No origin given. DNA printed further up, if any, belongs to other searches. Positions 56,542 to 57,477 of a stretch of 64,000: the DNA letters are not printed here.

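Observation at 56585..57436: Shared TTTCC-N4-GGAAA operators suggest an XRE-cupin glycine-cleavage regulon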

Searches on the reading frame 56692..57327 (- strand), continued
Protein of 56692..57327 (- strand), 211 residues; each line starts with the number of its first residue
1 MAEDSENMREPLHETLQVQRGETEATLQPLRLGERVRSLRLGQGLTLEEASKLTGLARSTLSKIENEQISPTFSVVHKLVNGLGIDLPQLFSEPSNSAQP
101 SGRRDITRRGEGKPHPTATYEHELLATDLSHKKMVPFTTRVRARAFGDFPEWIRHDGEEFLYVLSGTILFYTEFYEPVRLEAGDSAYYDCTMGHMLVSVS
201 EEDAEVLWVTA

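Call 33: get_annotated_region(hit=H12, flank=7000)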
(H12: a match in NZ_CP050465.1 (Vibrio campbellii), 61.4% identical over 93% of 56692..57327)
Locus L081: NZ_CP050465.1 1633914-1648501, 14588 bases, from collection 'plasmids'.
description: Vibrio campbellii strain LJC015 plasmid unnamed1, complete sequence
organism: Vibrio campbellii (NCBI taxid 680)
taxonomy: Bacteria; Pseudomonadota; Gammaproteobacteria; Vibrionales; Vibrionaceae; Vibrio; Vibrio campbellii
host: -; source: single cell,seawater; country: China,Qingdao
typing (MOB-suite, as given by PLSDB): non-mobilizable
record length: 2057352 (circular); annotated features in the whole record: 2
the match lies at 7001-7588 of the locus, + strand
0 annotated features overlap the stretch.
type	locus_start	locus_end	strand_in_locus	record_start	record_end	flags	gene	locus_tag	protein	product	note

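Call 34: get_annotated_region(hit=H1, flank=7000)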
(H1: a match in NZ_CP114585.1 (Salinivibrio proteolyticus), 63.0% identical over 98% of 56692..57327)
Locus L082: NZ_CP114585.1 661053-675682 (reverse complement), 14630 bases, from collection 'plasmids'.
description: Salinivibrio proteolyticus strain TGB10 plasmid unnamed, complete sequence
organism: Salinivibrio proteolyticus (NCBI taxid 334715)
taxonomy: Bacteria; Pseudomonadota; Gammaproteobacteria; Vibrionales; Vibrionaceae; Salinivibrio; Salinivibrio proteolyticus
host: -; source: -; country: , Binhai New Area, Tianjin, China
typing (MOB-suite, as given by PLSDB): non-mobilizable
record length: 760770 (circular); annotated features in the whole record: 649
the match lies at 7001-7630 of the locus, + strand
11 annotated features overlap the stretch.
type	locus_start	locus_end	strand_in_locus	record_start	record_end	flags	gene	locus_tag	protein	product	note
CDS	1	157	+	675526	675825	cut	-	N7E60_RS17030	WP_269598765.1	hypothetical protein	-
CDS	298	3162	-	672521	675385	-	gcvP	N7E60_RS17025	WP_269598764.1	aminomethyl-transferring glycine dehydrogenase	GO:0019464 - glycine decarboxylation via glycine cleavage system [Evidence IEA]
CDS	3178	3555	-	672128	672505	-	gcvH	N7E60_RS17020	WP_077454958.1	glycine cleavage system protein GcvH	GO:0019464 - glycine decarboxylation via glycine cleavage system [Evidence IEA]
CDS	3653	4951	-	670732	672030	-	-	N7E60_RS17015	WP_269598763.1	serine hydroxymethyltransferase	-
CDS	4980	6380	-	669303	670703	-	-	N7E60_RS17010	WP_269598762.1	L-serine ammonia-lyase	GO:0009063 - amino acid catabolic process [Evidence IEA]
CDS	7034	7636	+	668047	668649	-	-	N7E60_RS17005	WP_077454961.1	XRE family transcriptional regulator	-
CDS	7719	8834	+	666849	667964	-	gcvT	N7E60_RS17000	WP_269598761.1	glycine cleavage system aminomethyltransferase GcvT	GO:0006546 - glycine catabolic process [Evidence IEA]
CDS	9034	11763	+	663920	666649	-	cas3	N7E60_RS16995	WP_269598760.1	CRISPR-associated helicase Cas3'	GO:0043571 - maintenance of CRISPR repeat elements [Evidence IEA]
CDS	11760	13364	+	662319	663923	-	casA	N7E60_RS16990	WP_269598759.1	type I-E CRISPR-associated protein Cse1/CasA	GO:0043571 - maintenance of CRISPR repeat elements [Evidence IEA]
CDS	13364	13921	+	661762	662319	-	casB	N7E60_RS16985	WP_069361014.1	type I-E CRISPR-associated protein Cse2/CasB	GO:0043571 - maintenance of CRISPR repeat elements [Evidence IEA]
CDS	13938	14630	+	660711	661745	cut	cas7e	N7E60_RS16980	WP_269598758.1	type I-E CRISPR-associated protein Cas7/Cse4/CasC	GO:0043571 - maintenance of CRISPR repeat elements [Evidence IEA]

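Call 35: get_annotated_region(hit=H13, flank=7000)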
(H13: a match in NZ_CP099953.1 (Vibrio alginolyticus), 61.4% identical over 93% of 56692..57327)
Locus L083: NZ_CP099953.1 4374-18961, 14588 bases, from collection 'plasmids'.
description: Vibrio alginolyticus strain Isc25B plasmid unnamed, complete sequence
organism: Vibrio alginolyticus (NCBI taxid 663)
taxonomy: Bacteria; Pseudomonadota; Gammaproteobacteria; Vibrionales; Vibrionaceae; Vibrio; Vibrio alginolyticus
host: -; source: Anadara tuberculosa; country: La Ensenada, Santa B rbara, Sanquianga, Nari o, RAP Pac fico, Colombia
typing (MOB-suite, as given by PLSDB): non-mobilizable
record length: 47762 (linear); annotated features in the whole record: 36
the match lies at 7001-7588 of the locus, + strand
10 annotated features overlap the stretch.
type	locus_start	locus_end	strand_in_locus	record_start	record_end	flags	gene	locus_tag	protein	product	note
CDS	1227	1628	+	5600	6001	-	-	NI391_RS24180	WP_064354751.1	VOC family protein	-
CDS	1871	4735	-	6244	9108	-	gcvP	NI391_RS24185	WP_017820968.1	aminomethyl-transferring glycine dehydrogenase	GO:0019464 - glycine decarboxylation via glycine cleavage system [Evidence IEA]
CDS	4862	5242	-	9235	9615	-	gcvH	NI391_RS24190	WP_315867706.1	glycine cleavage system protein GcvH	GO:0019464 - glycine decarboxylation via glycine cleavage system [Evidence IEA]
CDS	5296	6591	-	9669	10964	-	-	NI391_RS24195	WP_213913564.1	serine hydroxymethyltransferase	-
CDS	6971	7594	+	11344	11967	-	-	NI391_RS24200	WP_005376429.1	XRE family transcriptional regulator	GO:0006355 - regulation of DNA-templated transcription [Evidence IEA]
CDS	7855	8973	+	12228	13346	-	gcvT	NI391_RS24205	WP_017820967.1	glycine cleavage system aminomethyltransferase GcvT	GO:0006546 - glycine catabolic process [Evidence IEA]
CDS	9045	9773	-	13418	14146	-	vdeR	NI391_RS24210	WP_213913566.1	efflux transporter transcriptional repressor VdeR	-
CDS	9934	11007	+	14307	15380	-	-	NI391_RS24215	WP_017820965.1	efflux RND transporter periplasmic adaptor subunit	GO:0006810 - transport [Evidence IEA]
CDS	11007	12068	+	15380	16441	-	-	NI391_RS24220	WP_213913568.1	efflux RND transporter periplasmic adaptor subunit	GO:0006810 - transport [Evidence IEA]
CDS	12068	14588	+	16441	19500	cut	-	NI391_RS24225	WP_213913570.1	efflux RND transporter permease subunit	-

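Call 36: get_annotated_region(hit=H17, flank=6000)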
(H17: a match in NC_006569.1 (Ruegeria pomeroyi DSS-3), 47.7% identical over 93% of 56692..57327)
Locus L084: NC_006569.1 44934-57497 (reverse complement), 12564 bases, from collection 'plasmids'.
description: Ruegeria pomeroyi DSS-3 megaplasmid, complete sequence
organism: Ruegeria pomeroyi DSS-3 (NCBI taxid 246200)
taxonomy: Bacteria; Pseudomonadota; Alphaproteobacteria; Rhodobacterales; Roseobacteraceae; Ruegeria; Ruegeria pomeroyi; Ruegeria pomeroyi DSS-3
host: -; source: -; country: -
typing (MOB-suite, as given by PLSDB): non-mobilizable; replicon rep_cluster_95
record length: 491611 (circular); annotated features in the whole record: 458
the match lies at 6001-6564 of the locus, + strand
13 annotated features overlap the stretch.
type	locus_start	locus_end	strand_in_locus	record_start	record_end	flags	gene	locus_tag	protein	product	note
CDS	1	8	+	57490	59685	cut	katG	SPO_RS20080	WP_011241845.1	catalase/peroxidase HPI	GO:0006979 - response to oxidative stress [Evidence IEA]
CDS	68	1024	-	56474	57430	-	-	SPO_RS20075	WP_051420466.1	helix-turn-helix domain-containing protein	GO:0006355 - regulation of DNA-templated transcription [Evidence IEA]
CDS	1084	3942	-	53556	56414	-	gcvP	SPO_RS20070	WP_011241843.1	aminomethyl-transferring glycine dehydrogenase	GO:0019464 - glycine decarboxylation via glycine cleavage system [Evidence IEA]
CDS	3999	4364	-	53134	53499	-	gcvH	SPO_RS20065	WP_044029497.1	glycine cleavage system protein GcvH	GO:0019464 - glycine decarboxylation via glycine cleavage system [Evidence IEA]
CDS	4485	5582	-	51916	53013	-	gcvT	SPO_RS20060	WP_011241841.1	glycine cleavage system aminomethyltransferase GcvT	GO:0006546 - glycine catabolic process [Evidence IEA]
CDS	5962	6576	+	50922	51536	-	-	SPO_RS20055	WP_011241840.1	XRE family transcriptional regulator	GO:0006355 - regulation of DNA-templated transcription [Evidence IEA]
CDS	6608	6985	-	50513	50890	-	-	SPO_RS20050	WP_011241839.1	cytochrome c family protein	-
CDS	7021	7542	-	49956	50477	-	-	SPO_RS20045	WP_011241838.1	nitrous oxide reductase accessory protein NosL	-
CDS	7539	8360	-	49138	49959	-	-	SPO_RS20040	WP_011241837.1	ABC transporter permease subunit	GO:0055085 - transmembrane transport [Evidence IEA]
CDS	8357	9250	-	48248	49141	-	-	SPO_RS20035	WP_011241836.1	ABC transporter ATP-binding protein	-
CDS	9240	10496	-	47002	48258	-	-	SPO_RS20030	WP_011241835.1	nitrous oxide reductase family maturation protein NosD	-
CDS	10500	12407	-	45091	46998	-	nosZ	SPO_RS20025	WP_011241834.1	TAT-dependent nitrous-oxide reductase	GO:0019333 - denitrification pathway [Evidence IEA]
CDS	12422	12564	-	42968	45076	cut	-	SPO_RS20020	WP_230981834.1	NosR/NirI family protein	-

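Call 37: get_annotated_region(hit=H16, flank=6000)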
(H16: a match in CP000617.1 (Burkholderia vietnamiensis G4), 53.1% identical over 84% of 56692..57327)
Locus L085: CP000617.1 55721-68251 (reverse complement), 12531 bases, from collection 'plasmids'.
description: Burkholderia vietnamiensis G4 plasmid pBVIE01, complete sequence
organism: Burkholderia vietnamiensis G4 (NCBI taxid 269482)
taxonomy: Bacteria; Pseudomonadota; Betaproteobacteria; Burkholderiales; Burkholderiaceae; Burkholderia; Burkholderia vietnamiensis; Burkholderia vietnamiensis G4
host: -; source: -; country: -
typing (MOB-suite, as given by PLSDB): conjugative; replicon rep_cluster_219; relaxase MOBF; mating-pair formation MPF_F
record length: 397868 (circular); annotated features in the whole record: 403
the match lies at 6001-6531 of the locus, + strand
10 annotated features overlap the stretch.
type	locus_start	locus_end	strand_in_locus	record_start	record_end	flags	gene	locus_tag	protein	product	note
CDS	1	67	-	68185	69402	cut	-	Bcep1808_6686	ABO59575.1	putative transcriptional regulator, GntR family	-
CDS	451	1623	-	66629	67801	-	-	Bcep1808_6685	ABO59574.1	FAD dependent oxidoreductase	-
CDS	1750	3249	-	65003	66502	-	-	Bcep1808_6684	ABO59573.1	aldehyde dehydrogenase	-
CDS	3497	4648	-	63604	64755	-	-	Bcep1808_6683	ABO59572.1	amino acid/amide ABC transporter substrate-binding protein, HAAT family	-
CDS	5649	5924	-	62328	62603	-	-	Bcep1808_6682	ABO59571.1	hypothetical protein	-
CDS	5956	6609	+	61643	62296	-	-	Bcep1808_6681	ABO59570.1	transcriptional regulator, XRE family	-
CDS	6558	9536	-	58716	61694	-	-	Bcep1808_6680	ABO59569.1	FAD linked oxidase domain protein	-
CDS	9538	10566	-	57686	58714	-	-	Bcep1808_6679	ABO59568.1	conserved hypothetical protein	-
CDS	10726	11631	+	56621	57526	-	-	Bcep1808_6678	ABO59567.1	transcriptional regulator, LysR family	-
CDS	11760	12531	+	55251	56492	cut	-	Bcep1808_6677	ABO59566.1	D-amino-acid dehydrogenase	-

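Call 38: get_annotated_region(hit=H18, flank=6000)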
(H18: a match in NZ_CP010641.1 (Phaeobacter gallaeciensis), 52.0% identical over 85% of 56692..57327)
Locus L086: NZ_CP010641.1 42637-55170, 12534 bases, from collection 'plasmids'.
description: Phaeobacter gallaeciensis strain P73 plasmid pP73_e, complete sequence
organism: Phaeobacter gallaeciensis (NCBI taxid 60890)
taxonomy: Bacteria; Pseudomonadota; Alphaproteobacteria; Rhodobacterales; Roseobacteraceae; Phaeobacter; Phaeobacter gallaeciensis
host: -; source: cell culture,clam aquaculture; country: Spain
typing (MOB-suite, as given by PLSDB): non-mobilizable; replicon rep_cluster_288
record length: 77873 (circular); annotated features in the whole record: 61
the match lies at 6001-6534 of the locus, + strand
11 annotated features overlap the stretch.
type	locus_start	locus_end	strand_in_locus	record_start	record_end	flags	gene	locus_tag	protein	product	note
CDS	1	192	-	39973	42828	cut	gcvP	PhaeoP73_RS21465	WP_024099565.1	aminomethyl-transferring glycine dehydrogenase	GO:0019464 - glycine decarboxylation via glycine cleavage system [Evidence IEA]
CDS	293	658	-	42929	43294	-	gcvH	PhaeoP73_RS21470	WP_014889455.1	glycine cleavage system protein GcvH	GO:0019464 - glycine decarboxylation via glycine cleavage system [Evidence IEA]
CDS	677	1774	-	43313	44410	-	gcvT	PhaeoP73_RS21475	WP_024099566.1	glycine cleavage system aminomethyltransferase GcvT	GO:0006546 - glycine catabolic process [Evidence IEA]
CDS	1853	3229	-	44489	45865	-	-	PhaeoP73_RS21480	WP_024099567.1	sodium:alanine symporter family protein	GO:0006865 - amino acid transport [Evidence IEA]; GO:0006814 - sodium ion transport [Evidence IEA]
CDS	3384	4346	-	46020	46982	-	lipA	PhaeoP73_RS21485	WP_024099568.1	lipoyl synthase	GO:0009107 - lipoate biosynthetic process [Evidence IEA]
CDS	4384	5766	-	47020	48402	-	lpdA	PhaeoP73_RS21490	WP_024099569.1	dihydrolipoyl dehydrogenase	GO:0045454 - cell redox homeostasis [Evidence IEA]; GO:0051068 - dihydrolipoamide metabolic process [Evidence IEA]; ...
CDS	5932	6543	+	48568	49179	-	-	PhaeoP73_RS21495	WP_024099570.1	XRE family transcriptional regulator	GO:0006355 - regulation of DNA-templated transcription [Evidence IEA]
CDS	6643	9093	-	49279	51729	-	-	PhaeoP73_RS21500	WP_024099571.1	DUF2309 domain-containing protein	-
CDS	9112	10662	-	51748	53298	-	-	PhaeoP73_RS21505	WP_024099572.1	proton-conducting transporter membrane subunit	-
CDS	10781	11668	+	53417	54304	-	-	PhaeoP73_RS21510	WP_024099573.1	LysR family transcriptional regulator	GO:0006355 - regulation of DNA-templated transcription [Evidence IEA]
CDS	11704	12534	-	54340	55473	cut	-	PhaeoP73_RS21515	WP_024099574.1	Gfo/Idh/MocA family oxidoreductase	-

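Call 39: get_annotated_region(hit=H14, flank=6000)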
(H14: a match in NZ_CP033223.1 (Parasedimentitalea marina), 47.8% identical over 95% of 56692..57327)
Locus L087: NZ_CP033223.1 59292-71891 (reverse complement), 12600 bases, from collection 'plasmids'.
description: Parasedimentitalea marina strain W43 plasmid pW43D, complete sequence
organism: Parasedimentitalea marina (NCBI taxid 2483033)
taxonomy: Bacteria; Pseudomonadota; Alphaproteobacteria; Rhodobacterales; Paracoccaceae; Parasedimentitalea; Parasedimentitalea marina
host: -; source: Cell culture,deep seawater; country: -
typing (MOB-suite, as given by PLSDB): non-mobilizable; replicon rep_cluster_377
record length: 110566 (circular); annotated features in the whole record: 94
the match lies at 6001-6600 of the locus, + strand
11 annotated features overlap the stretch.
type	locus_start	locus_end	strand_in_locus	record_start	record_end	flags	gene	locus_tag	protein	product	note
CDS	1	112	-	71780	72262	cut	-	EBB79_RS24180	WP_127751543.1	transcriptional repressor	GO:0006355 - regulation of DNA-templated transcription [Evidence IEA]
CDS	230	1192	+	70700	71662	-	-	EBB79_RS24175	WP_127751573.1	zinc ABC transporter substrate-binding protein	-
CDS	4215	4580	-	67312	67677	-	gcvH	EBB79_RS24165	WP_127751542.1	glycine cleavage system protein GcvH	GO:0019464 - glycine decarboxylation via glycine cleavage system [Evidence IEA]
CDS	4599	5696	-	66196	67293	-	gcvT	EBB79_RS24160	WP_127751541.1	glycine cleavage system aminomethyltransferase GcvT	GO:0006546 - glycine catabolic process [Evidence IEA]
CDS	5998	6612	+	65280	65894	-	-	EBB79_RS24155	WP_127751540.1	XRE family transcriptional regulator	-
CDS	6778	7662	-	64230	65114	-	-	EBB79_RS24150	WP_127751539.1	PfkB family carbohydrate kinase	-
CDS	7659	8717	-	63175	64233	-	ugpC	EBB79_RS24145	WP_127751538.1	sn-glycerol-3-phosphate ABC transporter ATP-binding protein UgpC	-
CDS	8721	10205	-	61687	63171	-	argH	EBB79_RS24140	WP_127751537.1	argininosuccinate lyase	GO:0042450 - arginine biosynthetic process via ornithine [Evidence IEA]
CDS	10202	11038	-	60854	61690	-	-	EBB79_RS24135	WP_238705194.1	carbohydrate ABC transporter permease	GO:0008643 - carbohydrate transport [Evidence IEA]; GO:0055085 - transmembrane transport [Evidence IEA]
CDS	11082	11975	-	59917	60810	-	-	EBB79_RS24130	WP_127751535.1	sugar ABC transporter permease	-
CDS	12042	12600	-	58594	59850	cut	-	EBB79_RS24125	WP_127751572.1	extracellular solute-binding protein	-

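Call 58: get_annotated_region(hit=H15, flank=6000)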
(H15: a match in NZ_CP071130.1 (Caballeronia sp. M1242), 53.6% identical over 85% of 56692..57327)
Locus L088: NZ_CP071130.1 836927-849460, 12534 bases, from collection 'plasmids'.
description: Caballeronia sp. M1242 plasmid unnamed1, complete sequence
organism: Caballeronia sp. M1242 (NCBI taxid 2814653)
taxonomy: Bacteria; Pseudomonadota; Betaproteobacteria; Burkholderiales; Burkholderiaceae; Caballeronia; Caballeronia sp. M1242
host: -; source: Homo sapiens,ETA; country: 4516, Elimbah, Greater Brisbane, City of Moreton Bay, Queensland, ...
typing (MOB-suite, as given by PLSDB): non-mobilizable
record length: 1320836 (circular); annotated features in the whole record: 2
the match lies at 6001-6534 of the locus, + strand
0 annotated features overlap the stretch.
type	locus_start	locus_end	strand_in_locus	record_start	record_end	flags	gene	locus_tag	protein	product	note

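Call 59: get_annotated_region(hit=H4, flank=7000)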
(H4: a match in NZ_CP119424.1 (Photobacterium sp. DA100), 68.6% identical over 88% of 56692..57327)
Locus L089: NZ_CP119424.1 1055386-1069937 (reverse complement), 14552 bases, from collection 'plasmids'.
description: Photobacterium sp. DA100 plasmid pDA100, complete sequence
organism: Photobacterium sp. DA100 (NCBI taxid 3027472)
taxonomy: Bacteria; Pseudomonadota; Gammaproteobacteria; Vibrionales; Vibrionaceae; Photobacterium; Photobacterium sp. DA100
host: -; source: -; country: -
typing (MOB-suite, as given by PLSDB): non-mobilizable
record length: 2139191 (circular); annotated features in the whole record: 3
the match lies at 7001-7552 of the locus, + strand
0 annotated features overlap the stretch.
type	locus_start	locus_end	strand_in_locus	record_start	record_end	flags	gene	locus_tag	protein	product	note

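Call 63: predict_structure(alignment_id=A1)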
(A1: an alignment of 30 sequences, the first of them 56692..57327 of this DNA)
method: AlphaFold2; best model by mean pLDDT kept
length: 211 residues; sequences in the alignment: 30
mean_pLDDT: 69.0   pTM: 0.49
mean pLDDT of the five models: 69.0, 67.9, 66.2, 64.9, 55.0
residues with pLDDT >= 90: 27; 70-90: 89; 50-70: 51; < 50: 44
segments of 3 or more residues with pLDDT < 50: 1-29, 97-100, 117-125
pLDDT, mean of each block of 10 residues (from residue 1): 32 29 44 77 85 86 79 69 64 49 76 54 48 74 81 70 93 82 85 86 87 60
secondary structure, 60 per line:
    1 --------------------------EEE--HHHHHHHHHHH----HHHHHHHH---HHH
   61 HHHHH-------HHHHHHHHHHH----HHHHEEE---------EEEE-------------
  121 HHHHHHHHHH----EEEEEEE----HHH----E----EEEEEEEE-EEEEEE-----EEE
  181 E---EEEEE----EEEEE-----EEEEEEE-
elements in order: E27-29 H32-42 H47-54 H58-65 H73-83 H88-91 E92-94 E104-107 H121-130 E135-141 E158-165 E167-172 E178-181 E185-189 E194-198 E204-210
